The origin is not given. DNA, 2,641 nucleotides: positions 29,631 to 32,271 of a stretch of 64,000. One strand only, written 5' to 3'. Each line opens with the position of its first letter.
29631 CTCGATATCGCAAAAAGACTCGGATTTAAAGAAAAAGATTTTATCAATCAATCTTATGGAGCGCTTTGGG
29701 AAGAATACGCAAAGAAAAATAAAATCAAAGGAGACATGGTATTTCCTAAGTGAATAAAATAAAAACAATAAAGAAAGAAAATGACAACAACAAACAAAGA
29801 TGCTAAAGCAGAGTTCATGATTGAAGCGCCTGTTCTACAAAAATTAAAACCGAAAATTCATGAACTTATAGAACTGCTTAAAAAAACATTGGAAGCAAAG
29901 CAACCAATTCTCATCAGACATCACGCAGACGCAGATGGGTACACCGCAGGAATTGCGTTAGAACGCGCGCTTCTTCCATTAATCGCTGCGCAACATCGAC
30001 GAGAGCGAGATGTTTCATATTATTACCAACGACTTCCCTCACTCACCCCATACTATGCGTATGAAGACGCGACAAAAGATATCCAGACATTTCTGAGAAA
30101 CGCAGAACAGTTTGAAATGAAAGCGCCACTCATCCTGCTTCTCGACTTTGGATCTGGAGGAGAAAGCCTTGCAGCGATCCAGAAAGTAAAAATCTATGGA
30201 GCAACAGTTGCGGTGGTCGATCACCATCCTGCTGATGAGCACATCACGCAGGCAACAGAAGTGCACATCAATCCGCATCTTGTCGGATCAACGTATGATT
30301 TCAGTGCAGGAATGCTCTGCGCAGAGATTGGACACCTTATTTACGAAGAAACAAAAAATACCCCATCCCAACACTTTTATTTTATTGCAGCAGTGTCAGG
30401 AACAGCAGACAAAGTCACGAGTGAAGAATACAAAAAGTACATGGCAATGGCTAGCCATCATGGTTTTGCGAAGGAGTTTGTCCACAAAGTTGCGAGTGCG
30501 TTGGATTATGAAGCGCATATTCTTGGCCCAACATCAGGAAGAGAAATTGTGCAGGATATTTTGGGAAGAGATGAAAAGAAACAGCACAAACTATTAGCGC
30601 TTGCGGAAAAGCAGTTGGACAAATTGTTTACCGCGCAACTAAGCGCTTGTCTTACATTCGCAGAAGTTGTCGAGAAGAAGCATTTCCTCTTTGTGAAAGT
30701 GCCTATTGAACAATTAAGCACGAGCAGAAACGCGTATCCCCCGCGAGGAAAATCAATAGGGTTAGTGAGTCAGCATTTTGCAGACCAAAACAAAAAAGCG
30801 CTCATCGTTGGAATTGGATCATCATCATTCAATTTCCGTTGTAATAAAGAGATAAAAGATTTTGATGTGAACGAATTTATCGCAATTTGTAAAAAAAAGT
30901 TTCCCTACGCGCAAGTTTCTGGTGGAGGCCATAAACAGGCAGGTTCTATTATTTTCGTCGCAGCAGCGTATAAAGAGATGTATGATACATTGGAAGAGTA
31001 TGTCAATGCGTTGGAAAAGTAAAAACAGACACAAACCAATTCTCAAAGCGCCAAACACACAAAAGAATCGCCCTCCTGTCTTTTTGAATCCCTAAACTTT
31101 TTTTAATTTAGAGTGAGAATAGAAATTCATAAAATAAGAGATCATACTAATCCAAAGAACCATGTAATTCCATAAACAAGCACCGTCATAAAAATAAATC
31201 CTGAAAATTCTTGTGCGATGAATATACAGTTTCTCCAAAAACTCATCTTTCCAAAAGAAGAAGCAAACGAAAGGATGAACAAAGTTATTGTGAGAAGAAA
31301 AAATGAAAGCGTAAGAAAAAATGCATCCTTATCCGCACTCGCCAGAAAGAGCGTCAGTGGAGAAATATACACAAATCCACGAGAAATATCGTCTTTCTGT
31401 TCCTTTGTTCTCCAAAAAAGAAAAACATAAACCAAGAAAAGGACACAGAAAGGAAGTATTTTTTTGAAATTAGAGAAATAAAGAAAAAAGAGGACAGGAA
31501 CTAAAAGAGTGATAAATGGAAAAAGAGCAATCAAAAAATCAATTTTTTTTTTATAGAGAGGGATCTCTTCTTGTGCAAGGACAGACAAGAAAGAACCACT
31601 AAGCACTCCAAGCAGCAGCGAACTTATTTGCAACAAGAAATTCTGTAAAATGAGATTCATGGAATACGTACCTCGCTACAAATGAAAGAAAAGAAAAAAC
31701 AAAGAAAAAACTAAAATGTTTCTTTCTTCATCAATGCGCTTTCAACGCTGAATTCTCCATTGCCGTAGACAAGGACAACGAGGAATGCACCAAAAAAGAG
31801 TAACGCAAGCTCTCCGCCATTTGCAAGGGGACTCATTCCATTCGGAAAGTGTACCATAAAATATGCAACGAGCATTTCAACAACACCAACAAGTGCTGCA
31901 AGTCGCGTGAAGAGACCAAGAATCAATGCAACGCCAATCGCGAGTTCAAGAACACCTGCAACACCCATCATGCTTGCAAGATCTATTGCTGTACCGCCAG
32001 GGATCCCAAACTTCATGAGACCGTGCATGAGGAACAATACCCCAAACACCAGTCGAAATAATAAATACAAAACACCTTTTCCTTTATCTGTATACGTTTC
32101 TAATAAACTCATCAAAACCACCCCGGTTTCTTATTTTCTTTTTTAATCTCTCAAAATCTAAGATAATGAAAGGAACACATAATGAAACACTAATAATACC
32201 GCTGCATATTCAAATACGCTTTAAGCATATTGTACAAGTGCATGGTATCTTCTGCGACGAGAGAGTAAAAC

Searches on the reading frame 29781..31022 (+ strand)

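Call 10: search_protein_families(library=pfam, proteins=[window:29781-31022:+])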
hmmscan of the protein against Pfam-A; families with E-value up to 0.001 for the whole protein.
window:29781-31022:+ (413 aa): 1 family
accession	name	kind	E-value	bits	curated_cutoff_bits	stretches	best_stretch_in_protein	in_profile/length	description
PF01368.27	DHH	-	4.3e-09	37.2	28.1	1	43-190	2-108/125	DHH family, N-terminal domain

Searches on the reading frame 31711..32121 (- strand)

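Call 10: search_protein_families(library=pfam, proteins=[window:31711-32121:-])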
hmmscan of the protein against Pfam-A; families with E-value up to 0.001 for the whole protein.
window:31711-32121:- (136 aa): 2 families
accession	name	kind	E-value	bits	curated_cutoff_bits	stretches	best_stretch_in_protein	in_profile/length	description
PF07681.17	DoxX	-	1.4e-12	48.5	23.6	1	19-91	2-84/85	DoxX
PF04173.18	DoxD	-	5.1e-05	23.7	22.7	1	51-133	67-147/167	TQO small subunit DoxD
